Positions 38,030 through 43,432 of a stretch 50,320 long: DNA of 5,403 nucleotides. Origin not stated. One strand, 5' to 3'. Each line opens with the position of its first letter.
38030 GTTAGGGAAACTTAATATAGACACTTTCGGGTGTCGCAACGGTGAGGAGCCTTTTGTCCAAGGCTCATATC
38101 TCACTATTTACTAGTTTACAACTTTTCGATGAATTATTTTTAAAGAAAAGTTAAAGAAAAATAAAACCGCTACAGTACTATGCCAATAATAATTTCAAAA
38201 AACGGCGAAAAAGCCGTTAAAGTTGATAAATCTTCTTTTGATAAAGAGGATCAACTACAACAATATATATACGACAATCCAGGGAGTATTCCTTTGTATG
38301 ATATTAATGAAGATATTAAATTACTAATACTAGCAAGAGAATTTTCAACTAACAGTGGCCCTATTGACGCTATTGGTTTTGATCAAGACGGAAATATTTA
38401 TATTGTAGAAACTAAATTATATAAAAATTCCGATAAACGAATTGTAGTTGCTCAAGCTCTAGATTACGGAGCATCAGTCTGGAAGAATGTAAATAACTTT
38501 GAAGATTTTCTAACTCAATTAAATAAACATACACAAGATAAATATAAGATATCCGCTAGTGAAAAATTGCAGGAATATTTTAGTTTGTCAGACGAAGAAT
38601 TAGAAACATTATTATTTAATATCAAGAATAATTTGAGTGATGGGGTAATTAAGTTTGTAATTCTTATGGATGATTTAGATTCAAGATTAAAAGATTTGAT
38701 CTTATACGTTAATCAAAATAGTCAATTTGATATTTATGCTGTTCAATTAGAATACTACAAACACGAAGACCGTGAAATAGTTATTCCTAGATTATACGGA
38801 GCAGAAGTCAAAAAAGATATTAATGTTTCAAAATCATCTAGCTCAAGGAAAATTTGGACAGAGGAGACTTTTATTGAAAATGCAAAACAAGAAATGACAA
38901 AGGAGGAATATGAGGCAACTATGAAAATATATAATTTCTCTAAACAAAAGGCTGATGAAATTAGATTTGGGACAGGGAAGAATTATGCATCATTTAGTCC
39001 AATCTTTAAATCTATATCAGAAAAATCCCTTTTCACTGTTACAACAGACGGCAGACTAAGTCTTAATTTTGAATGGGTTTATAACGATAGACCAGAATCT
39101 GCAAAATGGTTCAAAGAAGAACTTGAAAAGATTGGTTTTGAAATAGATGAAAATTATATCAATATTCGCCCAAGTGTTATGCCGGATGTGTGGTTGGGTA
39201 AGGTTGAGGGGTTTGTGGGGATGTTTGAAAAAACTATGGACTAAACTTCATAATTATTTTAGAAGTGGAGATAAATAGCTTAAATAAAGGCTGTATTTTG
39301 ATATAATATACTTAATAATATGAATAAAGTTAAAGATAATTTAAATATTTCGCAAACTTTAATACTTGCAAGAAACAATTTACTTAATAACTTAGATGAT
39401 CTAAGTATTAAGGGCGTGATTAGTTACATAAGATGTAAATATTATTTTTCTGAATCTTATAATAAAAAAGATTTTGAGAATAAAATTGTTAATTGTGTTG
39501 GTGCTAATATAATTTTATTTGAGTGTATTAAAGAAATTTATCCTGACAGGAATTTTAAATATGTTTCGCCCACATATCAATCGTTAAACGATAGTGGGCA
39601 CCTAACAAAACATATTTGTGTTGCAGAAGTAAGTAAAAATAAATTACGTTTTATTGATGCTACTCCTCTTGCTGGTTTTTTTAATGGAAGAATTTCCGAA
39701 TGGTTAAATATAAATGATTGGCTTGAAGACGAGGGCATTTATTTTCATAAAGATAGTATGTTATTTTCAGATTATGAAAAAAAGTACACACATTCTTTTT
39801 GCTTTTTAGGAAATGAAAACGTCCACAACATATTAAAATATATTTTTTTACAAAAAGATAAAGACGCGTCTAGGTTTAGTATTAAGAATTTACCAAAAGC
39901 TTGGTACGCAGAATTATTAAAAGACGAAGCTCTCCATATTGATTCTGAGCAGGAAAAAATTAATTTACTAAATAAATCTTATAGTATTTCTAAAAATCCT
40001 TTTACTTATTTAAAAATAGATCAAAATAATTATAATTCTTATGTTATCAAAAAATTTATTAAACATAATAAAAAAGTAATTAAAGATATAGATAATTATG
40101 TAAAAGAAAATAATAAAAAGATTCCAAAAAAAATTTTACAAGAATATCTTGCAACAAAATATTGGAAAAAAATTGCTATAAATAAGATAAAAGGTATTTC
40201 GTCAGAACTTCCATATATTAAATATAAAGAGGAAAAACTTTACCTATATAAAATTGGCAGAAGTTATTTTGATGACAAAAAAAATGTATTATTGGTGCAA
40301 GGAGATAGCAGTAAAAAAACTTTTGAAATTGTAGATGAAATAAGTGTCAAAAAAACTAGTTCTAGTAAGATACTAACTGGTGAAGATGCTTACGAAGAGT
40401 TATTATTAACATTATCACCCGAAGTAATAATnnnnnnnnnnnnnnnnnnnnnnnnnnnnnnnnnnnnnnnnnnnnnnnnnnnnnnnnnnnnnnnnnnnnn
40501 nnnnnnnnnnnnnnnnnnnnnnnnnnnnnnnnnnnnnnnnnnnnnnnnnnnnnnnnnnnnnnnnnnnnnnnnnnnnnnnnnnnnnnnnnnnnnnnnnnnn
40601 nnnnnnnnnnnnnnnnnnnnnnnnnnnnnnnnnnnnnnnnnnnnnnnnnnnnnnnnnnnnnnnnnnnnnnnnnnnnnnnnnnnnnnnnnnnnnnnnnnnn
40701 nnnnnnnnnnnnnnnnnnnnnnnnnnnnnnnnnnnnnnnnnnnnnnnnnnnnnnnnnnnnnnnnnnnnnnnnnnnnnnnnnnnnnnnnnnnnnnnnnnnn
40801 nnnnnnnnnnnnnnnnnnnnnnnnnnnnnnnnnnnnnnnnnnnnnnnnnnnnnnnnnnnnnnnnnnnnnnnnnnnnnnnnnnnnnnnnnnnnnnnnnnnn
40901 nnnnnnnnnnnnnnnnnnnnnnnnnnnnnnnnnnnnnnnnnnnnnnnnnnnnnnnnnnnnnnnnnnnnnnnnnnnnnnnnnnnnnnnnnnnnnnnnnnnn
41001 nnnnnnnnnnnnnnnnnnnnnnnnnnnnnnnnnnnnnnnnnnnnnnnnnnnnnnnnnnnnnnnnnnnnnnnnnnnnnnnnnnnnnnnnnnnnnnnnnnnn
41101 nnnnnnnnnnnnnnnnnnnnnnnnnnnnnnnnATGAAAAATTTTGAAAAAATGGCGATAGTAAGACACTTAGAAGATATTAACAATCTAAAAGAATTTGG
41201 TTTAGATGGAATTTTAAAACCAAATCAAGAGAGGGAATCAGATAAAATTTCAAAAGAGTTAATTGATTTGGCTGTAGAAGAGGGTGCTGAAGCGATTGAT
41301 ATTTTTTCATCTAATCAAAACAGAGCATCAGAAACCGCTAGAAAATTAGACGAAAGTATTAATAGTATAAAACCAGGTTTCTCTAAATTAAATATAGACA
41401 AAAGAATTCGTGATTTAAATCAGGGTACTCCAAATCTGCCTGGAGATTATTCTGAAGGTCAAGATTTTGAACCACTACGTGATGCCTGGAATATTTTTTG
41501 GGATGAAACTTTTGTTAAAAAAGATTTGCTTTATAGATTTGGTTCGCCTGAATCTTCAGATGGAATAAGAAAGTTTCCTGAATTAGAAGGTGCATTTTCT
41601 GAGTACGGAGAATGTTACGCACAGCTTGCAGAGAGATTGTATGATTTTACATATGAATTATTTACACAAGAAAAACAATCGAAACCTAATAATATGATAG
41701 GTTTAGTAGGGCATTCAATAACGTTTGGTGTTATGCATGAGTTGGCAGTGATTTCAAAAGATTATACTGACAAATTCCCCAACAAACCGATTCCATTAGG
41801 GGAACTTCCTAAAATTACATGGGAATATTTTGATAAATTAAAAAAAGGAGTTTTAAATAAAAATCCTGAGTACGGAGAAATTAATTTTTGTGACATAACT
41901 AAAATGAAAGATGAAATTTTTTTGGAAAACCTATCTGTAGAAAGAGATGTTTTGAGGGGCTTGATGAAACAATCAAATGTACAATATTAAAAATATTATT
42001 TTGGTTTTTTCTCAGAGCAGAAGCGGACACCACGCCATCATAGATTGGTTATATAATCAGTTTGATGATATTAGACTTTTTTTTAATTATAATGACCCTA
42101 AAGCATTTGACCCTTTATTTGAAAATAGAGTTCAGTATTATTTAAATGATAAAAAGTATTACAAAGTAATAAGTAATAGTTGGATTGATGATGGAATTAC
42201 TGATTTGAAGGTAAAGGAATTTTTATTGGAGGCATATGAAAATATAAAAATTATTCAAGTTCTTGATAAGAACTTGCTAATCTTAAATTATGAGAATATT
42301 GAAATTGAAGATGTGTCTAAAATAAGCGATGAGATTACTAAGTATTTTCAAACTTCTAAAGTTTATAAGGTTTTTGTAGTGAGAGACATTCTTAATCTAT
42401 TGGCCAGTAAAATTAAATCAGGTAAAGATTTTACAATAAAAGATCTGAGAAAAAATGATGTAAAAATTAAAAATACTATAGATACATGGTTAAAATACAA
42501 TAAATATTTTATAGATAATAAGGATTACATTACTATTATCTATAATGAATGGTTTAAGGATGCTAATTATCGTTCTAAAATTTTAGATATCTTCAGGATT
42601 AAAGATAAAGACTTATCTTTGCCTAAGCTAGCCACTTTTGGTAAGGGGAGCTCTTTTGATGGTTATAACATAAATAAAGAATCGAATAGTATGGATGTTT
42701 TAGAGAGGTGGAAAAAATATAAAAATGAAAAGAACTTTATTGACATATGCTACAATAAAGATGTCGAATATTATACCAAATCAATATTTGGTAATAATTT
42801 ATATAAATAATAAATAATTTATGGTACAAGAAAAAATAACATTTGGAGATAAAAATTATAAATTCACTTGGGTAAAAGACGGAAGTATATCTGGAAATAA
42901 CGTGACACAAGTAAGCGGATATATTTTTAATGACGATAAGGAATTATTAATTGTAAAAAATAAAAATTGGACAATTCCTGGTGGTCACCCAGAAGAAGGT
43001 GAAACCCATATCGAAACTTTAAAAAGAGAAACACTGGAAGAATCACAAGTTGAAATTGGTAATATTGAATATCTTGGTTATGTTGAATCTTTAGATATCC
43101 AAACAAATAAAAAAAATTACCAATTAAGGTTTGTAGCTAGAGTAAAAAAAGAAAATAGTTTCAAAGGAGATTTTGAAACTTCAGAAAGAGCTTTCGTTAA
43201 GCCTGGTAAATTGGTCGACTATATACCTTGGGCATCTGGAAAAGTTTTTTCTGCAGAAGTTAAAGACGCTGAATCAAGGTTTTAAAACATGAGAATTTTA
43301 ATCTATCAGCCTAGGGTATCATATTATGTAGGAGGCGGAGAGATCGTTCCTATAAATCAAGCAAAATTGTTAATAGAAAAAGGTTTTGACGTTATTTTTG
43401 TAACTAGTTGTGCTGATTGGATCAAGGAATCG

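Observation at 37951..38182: Second copy of the leader RNA; both copies sit in front of cassettes encoding PD-(D/E)xK nuclease-fold proteins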

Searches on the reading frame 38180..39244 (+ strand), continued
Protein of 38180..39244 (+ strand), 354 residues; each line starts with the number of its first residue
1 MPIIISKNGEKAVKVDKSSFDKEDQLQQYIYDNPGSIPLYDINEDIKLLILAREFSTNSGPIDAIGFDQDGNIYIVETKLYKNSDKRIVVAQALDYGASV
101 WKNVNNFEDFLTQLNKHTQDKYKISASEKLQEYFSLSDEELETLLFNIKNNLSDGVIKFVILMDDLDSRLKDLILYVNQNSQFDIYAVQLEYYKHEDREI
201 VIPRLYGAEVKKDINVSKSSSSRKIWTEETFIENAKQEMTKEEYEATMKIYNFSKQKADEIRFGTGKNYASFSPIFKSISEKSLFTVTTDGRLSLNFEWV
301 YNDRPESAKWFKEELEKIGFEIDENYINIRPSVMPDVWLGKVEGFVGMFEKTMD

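Call 73: search_protein_families(library=ncbifam, proteins=[window:38180-39241:+], max_evalue=0.001)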
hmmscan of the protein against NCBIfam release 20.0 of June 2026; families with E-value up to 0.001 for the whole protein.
window:38180-39241:+ (354 aa): 1 family
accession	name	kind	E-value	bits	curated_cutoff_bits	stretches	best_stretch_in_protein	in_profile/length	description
NF003270.0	PRK04247.1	equivalog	7.7e-06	25.1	216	1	20-82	127-182/250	endonuclease NucS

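Call 77: find_encoding_contigs(protein=P0001, flank=1500, max_places=10)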
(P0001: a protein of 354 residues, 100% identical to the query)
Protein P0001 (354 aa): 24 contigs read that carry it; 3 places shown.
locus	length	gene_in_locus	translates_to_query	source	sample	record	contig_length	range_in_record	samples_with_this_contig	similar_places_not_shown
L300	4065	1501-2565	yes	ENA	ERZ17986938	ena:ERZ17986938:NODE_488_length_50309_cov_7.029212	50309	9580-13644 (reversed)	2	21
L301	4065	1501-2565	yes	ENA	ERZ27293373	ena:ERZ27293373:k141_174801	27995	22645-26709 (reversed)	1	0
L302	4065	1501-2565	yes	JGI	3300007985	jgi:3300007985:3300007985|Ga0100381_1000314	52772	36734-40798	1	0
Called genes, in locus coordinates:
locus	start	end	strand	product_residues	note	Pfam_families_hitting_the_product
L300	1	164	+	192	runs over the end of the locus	PF07963:N_methyl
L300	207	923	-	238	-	PF07589:PEP_exosort_dom (weak)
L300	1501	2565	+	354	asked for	-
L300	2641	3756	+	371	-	-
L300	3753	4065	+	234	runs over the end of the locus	PF08282:Hydrolase_3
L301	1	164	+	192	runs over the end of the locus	PF07963:N_methyl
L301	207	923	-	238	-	PF07589:PEP_exosort_dom (weak)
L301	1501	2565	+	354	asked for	-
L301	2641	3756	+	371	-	-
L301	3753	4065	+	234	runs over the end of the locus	PF08282:Hydrolase_3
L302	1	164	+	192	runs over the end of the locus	PF07963:N_methyl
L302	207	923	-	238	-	PF07589:PEP_exosort_dom (weak)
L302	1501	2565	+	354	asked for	-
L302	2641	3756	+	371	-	-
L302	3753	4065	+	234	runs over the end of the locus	PF08282:Hydrolase_3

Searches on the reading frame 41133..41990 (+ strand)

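Call 12: search_protein_families(library=pfam, proteins=[window:41133-41990:+], max_evalue=0.01)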
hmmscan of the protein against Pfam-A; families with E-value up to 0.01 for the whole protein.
window:41133-41990:+ (285 aa): 1 family
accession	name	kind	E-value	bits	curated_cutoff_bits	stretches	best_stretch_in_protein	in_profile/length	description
PF00300.27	His_Phos_1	-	0.0013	18.9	21.7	0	50-99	43-84/194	Histidine phosphatase superfamily (branch 1)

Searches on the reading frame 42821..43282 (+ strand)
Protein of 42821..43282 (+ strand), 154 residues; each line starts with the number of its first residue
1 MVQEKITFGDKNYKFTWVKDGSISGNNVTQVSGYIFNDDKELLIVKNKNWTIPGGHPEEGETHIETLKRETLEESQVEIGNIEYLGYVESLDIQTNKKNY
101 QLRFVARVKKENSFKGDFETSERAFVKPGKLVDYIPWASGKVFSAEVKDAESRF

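Call 73: search_protein_families(library=ncbifam, proteins=[window:42821-43282:+], max_evalue=0.001)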
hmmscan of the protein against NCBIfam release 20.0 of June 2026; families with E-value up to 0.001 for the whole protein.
window:42821-43282:+ (154 aa): 4 families
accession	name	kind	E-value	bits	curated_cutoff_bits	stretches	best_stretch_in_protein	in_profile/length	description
TIGR02705.1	nudix_YtkD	equivalog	5e-06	26.1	154.4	1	46-114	43-112/156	RNA deprotection pyrophosphohydrolase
NF001299.0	PRK00241.1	equivalog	4.9e-05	22.9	158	1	46-86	157-197/263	NAD(+) diphosphatase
NF006530.0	PRK08999.1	equivalog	0.00021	20.5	245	1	47-103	32-85/315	Nudix family hydrolase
TIGR00586.1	mutt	equivalog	0.00037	20.5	97.9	1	47-105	31-86/129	8-oxo-dGTP diphosphatase MutT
